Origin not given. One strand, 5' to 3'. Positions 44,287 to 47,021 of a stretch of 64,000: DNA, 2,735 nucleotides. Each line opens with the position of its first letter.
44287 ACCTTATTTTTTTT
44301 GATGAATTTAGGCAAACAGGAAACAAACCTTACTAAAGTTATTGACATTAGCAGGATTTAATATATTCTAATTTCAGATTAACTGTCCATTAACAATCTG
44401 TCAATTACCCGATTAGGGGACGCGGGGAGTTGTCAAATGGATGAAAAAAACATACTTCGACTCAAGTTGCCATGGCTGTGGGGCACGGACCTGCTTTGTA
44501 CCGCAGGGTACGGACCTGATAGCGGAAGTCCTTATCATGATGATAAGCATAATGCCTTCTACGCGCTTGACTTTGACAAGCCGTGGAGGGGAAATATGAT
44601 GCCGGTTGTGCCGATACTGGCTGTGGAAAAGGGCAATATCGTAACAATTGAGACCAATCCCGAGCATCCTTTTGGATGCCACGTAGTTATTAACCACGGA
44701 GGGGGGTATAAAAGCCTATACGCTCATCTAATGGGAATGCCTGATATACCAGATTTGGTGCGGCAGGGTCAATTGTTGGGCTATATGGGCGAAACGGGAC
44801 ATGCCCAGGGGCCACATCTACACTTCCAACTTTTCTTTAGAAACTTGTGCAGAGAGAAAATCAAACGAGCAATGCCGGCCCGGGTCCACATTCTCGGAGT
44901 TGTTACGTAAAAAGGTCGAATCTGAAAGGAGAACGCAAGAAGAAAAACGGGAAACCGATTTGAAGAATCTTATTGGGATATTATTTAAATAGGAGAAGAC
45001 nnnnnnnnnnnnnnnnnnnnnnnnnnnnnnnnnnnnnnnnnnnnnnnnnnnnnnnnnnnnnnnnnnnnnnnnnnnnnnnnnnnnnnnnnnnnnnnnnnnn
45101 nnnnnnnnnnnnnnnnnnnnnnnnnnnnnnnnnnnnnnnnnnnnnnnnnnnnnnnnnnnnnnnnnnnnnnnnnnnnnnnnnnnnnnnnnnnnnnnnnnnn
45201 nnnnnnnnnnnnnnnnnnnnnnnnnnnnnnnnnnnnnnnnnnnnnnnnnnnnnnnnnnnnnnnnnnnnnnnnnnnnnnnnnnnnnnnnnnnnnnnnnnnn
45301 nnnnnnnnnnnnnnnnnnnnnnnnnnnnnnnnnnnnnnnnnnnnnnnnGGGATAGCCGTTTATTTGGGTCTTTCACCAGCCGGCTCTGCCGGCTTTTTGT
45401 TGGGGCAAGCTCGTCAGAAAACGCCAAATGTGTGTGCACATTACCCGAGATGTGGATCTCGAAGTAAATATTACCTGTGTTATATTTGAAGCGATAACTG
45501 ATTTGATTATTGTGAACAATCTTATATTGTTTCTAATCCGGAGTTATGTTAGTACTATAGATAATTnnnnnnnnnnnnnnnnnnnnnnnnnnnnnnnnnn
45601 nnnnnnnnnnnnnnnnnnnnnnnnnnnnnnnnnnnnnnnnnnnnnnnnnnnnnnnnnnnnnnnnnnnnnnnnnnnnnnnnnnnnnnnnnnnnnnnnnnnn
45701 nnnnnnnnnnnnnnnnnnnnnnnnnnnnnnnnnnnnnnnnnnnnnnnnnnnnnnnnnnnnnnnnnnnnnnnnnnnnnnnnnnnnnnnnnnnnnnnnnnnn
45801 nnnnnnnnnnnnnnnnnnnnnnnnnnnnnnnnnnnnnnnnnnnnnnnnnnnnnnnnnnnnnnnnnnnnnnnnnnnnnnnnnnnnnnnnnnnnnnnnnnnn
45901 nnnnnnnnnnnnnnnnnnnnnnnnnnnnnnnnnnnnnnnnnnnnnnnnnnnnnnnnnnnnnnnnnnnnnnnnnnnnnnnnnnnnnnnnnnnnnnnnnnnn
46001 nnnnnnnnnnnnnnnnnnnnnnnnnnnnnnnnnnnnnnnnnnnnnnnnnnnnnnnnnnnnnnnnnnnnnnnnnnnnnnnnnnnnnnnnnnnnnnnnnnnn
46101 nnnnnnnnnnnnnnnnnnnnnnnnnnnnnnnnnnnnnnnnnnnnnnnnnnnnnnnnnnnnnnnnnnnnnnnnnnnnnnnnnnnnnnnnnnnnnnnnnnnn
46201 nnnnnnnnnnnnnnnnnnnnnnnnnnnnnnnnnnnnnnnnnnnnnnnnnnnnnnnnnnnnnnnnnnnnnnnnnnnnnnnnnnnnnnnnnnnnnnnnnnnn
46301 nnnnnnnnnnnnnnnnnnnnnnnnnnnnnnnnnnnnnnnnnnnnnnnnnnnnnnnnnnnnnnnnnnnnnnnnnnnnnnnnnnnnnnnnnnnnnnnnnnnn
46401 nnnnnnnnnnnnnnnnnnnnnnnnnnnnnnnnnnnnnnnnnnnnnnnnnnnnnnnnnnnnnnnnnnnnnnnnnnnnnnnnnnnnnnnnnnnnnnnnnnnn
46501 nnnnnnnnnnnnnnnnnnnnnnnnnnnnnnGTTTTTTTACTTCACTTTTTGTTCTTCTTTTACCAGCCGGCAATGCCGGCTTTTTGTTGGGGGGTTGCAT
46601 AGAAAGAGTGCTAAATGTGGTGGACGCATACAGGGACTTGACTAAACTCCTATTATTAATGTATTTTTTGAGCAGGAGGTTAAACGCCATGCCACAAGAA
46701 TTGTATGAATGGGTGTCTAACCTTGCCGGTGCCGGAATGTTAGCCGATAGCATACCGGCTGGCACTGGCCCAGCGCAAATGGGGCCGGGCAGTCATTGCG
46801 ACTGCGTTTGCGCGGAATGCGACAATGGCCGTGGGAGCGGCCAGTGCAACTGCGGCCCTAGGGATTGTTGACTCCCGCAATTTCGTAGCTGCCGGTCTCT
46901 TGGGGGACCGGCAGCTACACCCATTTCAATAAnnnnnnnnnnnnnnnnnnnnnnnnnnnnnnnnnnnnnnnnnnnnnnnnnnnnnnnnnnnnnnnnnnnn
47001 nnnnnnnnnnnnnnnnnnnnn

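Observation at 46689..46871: Second Cys-rich candidate precursor (60 aa) sharing an ECDN/ECNN core motif with peptide B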

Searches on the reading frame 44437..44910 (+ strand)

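Call 6: search_protein_families(library=ncbifam, proteins=[window:44437-44910:+], max_evalue=0.01)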
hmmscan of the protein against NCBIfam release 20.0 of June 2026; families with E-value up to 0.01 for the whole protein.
window:44437-44910:+ (157 aa): 11 families
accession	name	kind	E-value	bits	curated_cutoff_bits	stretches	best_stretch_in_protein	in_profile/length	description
NF052530.1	Heli_ShapePgp3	exception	1.7e-10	40.5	300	1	60-134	180-253/270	peptidoglycan metallopeptidase Pgp3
NF052336.1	PdgHdaseHSB100310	equivalog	5.8e-10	39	500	1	58-132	68-141/316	peptidoglycan hydrolase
NF053825.1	PdgNdpepShyA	equivalog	6.8e-10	38.2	700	1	59-147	308-395/425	peptidoglycan DD-endopeptidase ShyA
NF008652.0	PRK11649.1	equivalog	7.9e-10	38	341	1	55-137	320-402/439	murein DD-endopeptidase MepM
NF050804.1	CellDivDipMCaul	equivalog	1.2e-08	34.3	900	1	58-148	539-629/634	cell division endopeptidase DipM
NF053824.1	PdgNdpepShyC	equivalog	7.5e-07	28.4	700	1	59-136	308-384/429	peptidoglycan DD-endopeptidase ShyC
NF052529.1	PG_M23_Pgp6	exception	1.6e-06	27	600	1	60-133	348-420/452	peptidoglycan metallopeptidase Pgp6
NF040883.1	amid_act_ActS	equivalog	1.6e-05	24.3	375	1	59-136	148-224/242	amidase activator ActS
NF008123.1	PRK10871.1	equivalog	0.0057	16.1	311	1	59-134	277-351/365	murein hydrolase activator NlpD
NF008644.1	PRK11637.1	equivalog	0.0082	15.2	270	1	79-132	316-370/385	murein hydrolase activator EnvC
NF004799.0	PRK06148.1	subfamily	0.0098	13.9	1128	0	65-135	459-540/1015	hypothetical protein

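Call 7: search_protein_families(library=pfam, proteins=[window:44437-44910:+], max_evalue=0.01)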
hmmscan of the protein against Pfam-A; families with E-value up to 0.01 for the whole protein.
window:44437-44910:+ (157 aa): 1 family
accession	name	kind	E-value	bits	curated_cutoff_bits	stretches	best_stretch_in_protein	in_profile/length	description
PF01551.29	Peptidase_M23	-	5.9e-17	62.1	28.7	1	59-133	15-88/96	Peptidase family M23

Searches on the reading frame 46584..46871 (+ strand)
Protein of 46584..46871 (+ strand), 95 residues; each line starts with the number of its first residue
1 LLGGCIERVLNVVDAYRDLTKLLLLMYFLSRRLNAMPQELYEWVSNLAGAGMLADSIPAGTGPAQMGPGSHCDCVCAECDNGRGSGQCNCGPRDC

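Call 6: search_protein_families(library=ncbifam, proteins=[window:46584-46871:+], max_evalue=0.01)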
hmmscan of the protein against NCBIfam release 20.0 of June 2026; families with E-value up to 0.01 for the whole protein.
window:46584-46871:+ (95 aa): 0 families

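Call 7: search_protein_families(library=pfam, proteins=[window:46584-46871:+], max_evalue=0.01)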
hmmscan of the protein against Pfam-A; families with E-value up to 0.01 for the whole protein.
window:46584-46871:+ (95 aa): 0 families

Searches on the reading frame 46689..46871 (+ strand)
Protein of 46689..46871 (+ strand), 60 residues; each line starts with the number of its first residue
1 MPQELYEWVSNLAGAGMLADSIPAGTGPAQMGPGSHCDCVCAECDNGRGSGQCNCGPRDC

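Call 6: search_protein_families(library=ncbifam, proteins=[window:46689-46871:+], max_evalue=0.01)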
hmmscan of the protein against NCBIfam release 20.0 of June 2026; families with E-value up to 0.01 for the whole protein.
window:46689-46871:+ (60 aa): 0 families

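Call 7: search_protein_families(library=pfam, proteins=[window:46689-46871:+], max_evalue=0.01)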
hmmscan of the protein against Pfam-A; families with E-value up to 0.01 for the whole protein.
window:46689-46871:+ (60 aa): 0 families

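Call 8: find_homologous_proteins(query=window:46689-46868:+, max_evalue=10)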
Query window:46689-46868:+ (60 aa): 1 proteins with E <= 10 among 1 candidates.
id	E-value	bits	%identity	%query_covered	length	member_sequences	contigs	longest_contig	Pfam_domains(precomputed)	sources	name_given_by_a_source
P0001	8.0e-35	136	100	100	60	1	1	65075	-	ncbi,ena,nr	ncbi:MAG: hypothetical protein CEN90_657 [Parcubacteria group bacterium Licking1014_17]|nr:MAG: hypo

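Call 33: search_protein_representatives(protein=window:46689-46868:+)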
Query: 60 residues. Proteins with E-value up to 0.001 (for the whole library): 3; up to 1e-10: 2; up to 1e-30: 0. The best 3 are listed.
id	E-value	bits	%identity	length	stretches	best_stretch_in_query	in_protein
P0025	4.4e-12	62.0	51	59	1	4-60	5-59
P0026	2.6e-11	59.6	36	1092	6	8-50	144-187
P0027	5.7e-05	39.5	32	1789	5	10-51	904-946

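Call 39: find_encoding_contigs(protein=P0025, flank=5000, max_places=3)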
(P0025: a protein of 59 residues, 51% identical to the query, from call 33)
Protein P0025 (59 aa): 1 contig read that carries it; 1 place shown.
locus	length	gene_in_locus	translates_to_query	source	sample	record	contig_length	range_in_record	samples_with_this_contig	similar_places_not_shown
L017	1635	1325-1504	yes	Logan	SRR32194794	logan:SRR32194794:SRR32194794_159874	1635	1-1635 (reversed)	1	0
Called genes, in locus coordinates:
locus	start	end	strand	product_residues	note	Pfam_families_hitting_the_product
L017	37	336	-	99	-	-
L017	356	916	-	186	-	-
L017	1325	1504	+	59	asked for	-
